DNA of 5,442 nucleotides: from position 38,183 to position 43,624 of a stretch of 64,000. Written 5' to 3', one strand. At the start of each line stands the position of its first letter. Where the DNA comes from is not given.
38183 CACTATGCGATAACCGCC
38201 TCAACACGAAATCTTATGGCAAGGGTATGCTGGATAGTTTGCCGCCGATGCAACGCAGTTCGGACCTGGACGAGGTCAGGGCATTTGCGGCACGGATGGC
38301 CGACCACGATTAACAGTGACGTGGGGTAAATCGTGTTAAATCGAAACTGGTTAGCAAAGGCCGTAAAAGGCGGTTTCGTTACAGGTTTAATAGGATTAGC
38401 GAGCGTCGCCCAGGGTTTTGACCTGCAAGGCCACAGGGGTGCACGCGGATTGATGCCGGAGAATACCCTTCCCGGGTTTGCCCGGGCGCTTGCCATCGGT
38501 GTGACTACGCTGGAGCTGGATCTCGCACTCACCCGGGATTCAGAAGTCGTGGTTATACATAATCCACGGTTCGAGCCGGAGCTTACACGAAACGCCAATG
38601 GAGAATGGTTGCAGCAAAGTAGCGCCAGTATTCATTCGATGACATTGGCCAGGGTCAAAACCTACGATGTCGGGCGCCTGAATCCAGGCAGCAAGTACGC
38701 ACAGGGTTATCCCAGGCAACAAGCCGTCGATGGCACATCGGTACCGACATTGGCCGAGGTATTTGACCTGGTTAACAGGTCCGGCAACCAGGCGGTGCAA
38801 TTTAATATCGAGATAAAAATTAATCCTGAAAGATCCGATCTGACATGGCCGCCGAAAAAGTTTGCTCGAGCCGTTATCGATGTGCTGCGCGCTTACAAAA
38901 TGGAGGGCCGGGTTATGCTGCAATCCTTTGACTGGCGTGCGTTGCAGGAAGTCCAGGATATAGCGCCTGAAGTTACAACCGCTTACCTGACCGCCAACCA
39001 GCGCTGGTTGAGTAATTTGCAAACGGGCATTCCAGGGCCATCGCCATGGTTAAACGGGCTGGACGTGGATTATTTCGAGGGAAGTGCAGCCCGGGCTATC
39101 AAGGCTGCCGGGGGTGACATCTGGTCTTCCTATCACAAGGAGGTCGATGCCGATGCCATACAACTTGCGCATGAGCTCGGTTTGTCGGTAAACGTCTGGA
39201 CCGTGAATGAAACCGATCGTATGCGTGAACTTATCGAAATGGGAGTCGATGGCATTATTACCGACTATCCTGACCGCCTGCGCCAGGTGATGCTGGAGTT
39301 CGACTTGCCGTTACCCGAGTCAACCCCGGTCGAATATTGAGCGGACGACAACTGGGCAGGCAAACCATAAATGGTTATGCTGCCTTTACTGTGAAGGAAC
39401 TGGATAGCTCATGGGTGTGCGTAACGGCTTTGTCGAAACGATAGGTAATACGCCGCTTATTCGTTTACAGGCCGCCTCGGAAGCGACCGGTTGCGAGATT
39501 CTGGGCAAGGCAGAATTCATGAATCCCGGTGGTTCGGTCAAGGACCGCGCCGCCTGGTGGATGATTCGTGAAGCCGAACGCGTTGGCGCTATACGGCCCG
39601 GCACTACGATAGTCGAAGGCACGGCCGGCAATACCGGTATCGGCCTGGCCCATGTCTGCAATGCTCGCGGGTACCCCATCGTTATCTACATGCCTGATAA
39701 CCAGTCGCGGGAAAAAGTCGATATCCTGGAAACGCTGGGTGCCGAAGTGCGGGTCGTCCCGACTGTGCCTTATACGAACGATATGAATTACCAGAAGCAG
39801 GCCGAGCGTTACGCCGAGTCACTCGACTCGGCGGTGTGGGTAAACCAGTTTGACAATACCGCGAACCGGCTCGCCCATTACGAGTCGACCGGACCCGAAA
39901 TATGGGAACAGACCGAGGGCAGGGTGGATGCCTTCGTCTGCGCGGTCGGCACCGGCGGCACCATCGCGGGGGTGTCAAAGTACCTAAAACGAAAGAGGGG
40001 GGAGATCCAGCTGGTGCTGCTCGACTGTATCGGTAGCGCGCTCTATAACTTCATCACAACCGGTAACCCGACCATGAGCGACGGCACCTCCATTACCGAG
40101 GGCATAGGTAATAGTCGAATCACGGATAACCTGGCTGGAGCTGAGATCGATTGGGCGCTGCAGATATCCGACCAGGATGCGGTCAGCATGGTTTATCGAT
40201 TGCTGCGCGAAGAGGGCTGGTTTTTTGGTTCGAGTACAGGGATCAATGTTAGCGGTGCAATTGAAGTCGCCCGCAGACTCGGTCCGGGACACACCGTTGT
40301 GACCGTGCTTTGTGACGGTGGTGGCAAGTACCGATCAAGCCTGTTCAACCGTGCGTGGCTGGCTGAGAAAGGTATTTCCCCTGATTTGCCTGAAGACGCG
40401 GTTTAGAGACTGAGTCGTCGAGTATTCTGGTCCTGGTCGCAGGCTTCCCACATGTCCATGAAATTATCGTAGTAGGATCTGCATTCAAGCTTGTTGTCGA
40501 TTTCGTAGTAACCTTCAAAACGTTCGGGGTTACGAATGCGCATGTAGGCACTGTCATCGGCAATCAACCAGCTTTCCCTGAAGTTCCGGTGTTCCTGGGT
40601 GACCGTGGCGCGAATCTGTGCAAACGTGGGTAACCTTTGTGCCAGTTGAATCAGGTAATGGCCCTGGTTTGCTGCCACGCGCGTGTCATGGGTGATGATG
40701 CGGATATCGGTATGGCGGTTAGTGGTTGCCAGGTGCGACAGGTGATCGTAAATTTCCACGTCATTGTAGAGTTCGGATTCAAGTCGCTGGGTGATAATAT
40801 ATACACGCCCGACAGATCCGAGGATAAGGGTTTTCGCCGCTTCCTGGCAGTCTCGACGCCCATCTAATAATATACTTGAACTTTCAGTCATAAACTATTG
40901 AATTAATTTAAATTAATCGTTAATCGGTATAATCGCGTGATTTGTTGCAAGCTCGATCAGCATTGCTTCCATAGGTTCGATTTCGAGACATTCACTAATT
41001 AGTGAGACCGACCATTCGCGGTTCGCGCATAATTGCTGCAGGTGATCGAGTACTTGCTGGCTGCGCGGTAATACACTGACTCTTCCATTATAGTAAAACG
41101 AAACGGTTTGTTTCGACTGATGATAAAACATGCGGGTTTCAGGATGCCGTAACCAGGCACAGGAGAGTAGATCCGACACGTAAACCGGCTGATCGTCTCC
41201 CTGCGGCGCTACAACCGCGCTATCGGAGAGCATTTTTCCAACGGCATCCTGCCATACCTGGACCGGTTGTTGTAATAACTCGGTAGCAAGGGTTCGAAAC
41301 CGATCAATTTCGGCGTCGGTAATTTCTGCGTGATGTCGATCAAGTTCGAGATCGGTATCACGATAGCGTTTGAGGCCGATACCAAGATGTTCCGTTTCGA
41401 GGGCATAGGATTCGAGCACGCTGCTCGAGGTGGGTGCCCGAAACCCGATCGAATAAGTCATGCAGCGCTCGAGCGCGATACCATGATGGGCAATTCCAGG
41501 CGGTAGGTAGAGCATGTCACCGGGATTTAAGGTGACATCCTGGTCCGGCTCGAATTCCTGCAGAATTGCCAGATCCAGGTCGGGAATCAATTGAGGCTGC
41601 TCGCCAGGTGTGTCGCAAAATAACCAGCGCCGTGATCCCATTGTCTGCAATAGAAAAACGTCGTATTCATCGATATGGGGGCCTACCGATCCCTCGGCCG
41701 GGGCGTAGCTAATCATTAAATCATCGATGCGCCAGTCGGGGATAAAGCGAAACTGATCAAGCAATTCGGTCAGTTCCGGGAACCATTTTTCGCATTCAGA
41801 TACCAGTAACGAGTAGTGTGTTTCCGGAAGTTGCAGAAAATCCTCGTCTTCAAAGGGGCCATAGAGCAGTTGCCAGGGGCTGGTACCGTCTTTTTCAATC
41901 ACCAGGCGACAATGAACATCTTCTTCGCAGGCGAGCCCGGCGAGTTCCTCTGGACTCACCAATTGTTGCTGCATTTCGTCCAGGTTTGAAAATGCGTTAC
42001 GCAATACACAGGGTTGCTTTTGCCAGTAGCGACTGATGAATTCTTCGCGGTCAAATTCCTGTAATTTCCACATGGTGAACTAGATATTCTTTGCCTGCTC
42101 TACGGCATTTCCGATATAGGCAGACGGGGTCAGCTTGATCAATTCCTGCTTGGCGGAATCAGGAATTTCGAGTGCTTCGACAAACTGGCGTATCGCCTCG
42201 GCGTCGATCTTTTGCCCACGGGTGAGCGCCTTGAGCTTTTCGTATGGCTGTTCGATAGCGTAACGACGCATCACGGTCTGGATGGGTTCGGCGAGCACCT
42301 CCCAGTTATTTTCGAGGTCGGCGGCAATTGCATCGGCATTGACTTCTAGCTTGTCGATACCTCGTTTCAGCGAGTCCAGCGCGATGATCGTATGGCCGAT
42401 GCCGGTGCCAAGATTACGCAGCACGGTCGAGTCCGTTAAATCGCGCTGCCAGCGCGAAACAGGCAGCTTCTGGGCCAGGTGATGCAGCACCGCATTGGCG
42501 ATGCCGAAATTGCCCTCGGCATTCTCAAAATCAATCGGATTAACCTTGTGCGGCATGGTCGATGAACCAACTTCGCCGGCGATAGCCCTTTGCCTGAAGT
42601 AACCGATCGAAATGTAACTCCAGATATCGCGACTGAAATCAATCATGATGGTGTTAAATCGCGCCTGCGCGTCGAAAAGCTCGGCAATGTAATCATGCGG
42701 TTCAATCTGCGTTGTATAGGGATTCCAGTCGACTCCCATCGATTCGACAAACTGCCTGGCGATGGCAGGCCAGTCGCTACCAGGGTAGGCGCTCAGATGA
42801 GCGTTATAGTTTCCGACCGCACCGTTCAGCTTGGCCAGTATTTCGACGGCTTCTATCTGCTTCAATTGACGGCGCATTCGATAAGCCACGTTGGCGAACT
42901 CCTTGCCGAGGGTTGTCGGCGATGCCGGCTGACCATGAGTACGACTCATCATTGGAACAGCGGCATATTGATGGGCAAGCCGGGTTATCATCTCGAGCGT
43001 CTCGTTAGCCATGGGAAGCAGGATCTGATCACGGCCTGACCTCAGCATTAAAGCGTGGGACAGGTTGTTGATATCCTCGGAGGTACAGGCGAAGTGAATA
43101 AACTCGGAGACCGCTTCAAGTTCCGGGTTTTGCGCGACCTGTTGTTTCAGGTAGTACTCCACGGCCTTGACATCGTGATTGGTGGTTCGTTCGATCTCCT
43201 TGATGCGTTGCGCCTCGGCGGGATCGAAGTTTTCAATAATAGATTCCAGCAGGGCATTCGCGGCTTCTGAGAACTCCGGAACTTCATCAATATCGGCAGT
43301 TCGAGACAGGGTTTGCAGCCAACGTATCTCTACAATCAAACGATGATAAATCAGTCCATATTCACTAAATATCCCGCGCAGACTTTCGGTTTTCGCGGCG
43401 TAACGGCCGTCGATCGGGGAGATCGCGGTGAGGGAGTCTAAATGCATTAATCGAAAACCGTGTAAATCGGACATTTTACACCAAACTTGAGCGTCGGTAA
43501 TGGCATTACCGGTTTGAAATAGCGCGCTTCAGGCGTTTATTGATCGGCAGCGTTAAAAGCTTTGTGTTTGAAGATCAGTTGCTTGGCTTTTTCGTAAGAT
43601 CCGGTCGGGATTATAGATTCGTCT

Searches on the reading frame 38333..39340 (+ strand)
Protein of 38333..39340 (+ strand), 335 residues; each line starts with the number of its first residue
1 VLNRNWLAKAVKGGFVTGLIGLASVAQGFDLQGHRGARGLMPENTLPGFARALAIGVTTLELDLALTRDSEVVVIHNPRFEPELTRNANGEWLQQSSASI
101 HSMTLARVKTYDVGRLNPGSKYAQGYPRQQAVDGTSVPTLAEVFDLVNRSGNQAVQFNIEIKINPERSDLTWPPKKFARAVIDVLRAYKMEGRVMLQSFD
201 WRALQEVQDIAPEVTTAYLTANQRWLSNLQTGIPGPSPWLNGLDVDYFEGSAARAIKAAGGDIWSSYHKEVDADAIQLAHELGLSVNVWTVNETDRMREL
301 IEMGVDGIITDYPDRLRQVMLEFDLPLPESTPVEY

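Call 35: search_protein_families(library=ncbifam, max_evalue=1e-20, proteins=[window:38333-39340:+])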
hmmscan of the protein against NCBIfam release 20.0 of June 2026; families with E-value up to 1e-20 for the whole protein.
window:38333-39340:+ (335 aa): 1 family
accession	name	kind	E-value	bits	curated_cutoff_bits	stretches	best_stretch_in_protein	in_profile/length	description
NF006989.0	PRK09454.1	equivalog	3.4e-28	98.7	264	0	33-226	14-181/251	glycerophosphodiester phosphodiesterase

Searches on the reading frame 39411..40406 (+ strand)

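Call 19: search_protein_families(library=ncbifam, max_evalue=1e-10, proteins=[window:39411-40406:+])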
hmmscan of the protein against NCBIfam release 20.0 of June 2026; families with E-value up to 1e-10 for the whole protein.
window:39411-40406:+ (331 aa): 23 families
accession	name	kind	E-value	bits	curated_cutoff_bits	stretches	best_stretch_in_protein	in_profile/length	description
NF007989.0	PRK10717.1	equivalog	3.1e-148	493.3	387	1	3-323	4-328/334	cysteine synthase A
TIGR01137.1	cysta_beta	equivalog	7.1e-89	298.5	510.25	1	6-323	4-321/457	cystathionine beta-synthase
TIGR01136.1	cysKM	subfamily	6.5e-82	275.2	344.15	1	9-310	3-296/299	cysteine synthase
TIGR01139.1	cysK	equivalog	2.1e-78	263.6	350.95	1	9-309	3-294/298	cysteine synthase A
NF053679.1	CysteaSynCapA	equivalog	3.3e-71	239.8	600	1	4-321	7-328/329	cysteate synthase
NF008735.0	PRK11761.1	equivalog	5.6e-71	239.2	413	1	8-204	7-200/296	cysteine synthase CysM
TIGR03945.1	PLP_SbnA_fam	equivalog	8.5e-70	235.2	349.95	1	9-317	3-304/304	2,3-diaminopropionate biosynthesis protein SbnA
TIGR01138.1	cysM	equivalog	8.8e-69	232.2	394.2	1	8-310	3-287/290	cysteine synthase B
NF052478.1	CystDsulMYC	equivalog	6.5e-35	121.1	600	1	25-327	34-340/354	L-cysteine desulfhydrase Cds1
NF005292.0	PRK06815.1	equivalog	3.7e-31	108.4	371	1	10-301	18-304/320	threonine/serine dehydratase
NF006390.0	PRK08639.1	equivalog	1.2e-23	83.8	421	1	9-300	21-310/418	threonine ammonia-lyase IlvA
NF006094.0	PRK08246.1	subfamily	1.1e-20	74.3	331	1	9-239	19-235/310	serine/threonine dehydratase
TIGR01127.1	ilvA_1Cterm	equivalog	3.8e-20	72.2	378.75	1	14-303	1-284/380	threonine ammonia-lyase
TIGR02079.1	THD1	equivalog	1.1e-19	70.5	440.55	1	9-300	12-302/410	threonine ammonia-lyase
NF005680.0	PRK07476.1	equivalog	2.1e-18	66.4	413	1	9-280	19-287/326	hydroxyectoine utilization dehydratase EutB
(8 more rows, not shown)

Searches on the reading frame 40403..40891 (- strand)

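Call 19: search_protein_families(library=ncbifam, max_evalue=1e-10, proteins=[window:40403-40891:-])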
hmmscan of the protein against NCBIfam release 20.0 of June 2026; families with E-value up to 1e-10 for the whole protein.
window:40403-40891:- (162 aa): 0 families

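Call 33: search_protein_families(library=pfam, proteins=[window:40403-40891:-])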
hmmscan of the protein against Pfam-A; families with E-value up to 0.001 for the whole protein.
window:40403-40891:- (162 aa): 1 family
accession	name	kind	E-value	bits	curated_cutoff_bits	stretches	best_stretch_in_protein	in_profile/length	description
PF25559.1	DUF7931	-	2.1e-32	112.2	27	1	13-160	3-149/149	Domain of unknown function (DUF7931)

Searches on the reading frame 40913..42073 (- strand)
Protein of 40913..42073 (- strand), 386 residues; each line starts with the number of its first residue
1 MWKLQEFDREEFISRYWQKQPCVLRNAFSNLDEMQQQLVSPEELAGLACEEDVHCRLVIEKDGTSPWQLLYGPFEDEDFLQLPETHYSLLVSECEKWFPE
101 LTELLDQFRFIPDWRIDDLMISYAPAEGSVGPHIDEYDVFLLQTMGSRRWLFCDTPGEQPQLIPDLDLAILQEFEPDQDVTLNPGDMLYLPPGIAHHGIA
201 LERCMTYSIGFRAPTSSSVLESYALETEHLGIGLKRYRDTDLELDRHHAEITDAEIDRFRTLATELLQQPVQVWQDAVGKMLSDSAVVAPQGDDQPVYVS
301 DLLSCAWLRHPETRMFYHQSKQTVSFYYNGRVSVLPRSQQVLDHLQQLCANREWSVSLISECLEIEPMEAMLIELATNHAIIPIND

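Call 19: search_protein_families(library=ncbifam, max_evalue=1e-10, proteins=[window:40913-42073:-])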
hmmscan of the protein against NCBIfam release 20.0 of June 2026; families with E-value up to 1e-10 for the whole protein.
window:40913-42073:- (386 aa): 0 families

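Call 33: search_protein_families(library=pfam, proteins=[window:40913-42073:-])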
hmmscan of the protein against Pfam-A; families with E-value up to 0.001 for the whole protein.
window:40913-42073:- (386 aa): 3 families
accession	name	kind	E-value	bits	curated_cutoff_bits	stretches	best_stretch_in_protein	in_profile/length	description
PF08007.18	JmjC_2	-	2.6e-37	127.6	22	1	103-217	1-125/127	JmjC domain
PF13621.12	Cupin_8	-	0.00011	22.7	27.4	0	175-197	209-231/252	Cupin-like domain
PF20514.4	ROXA-like_wH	-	0.00026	21.3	22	1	306-377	46-114/119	ROXA-like winged helix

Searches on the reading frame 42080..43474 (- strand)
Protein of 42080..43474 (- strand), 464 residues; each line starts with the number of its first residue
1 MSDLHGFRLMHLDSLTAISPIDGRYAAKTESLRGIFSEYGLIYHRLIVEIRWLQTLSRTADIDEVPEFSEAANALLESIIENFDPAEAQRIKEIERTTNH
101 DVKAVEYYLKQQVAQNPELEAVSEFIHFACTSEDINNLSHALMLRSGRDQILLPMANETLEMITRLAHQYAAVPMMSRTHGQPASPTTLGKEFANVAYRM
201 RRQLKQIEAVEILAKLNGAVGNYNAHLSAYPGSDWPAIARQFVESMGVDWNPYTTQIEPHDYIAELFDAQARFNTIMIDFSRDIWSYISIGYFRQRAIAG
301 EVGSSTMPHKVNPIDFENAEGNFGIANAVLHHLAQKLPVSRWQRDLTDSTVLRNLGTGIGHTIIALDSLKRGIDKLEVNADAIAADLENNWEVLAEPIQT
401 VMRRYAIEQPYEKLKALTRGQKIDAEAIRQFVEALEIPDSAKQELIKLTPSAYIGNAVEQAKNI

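Call 19: search_protein_families(library=ncbifam, max_evalue=1e-10, proteins=[window:42080-43474:-])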
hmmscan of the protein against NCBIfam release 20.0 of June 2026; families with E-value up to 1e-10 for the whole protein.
window:42080-43474:- (464 aa): 8 families
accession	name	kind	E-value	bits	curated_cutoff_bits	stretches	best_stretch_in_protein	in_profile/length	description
NF006764.0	PRK09285.1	equivalog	4.4e-228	757.2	446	1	10-464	1-455/456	adenylosuccinate lyase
TIGR00928.1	purB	equivalog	1.1e-132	443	326.2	1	21-462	1-433/436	adenylosuccinate lyase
TIGR02426.1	protocat_pcaB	equivalog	3.3e-24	85.5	355.75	1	33-319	12-281/338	3-carboxy-cis,cis-muconate cycloisomerase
NF052536.2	CoM_syn_XcbD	exception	2.8e-21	75.8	600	1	51-313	31-286/443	3-sulfopropionylcysteine synthase XcbD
NF006500.1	PRK08937.2-4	subfamily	6.3e-21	74.7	626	1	120-459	95-437/448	adenylosuccinate lyase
NF006554.0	PRK09053.1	equivalog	1.2e-18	67.1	595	1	94-316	74-291/453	3-carboxy-cis,cis-muconate cycloisomerase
NF004631.0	PRK05975.1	equivalog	5.9e-13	48.5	371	1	57-317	25-286/352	3-carboxy-cis,cis-muconate cycloisomerase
NF052556.1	NtrsucLyaStm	equivalog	7.5e-11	41.5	650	0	70-314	60-308/466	nitrosuccinate lyase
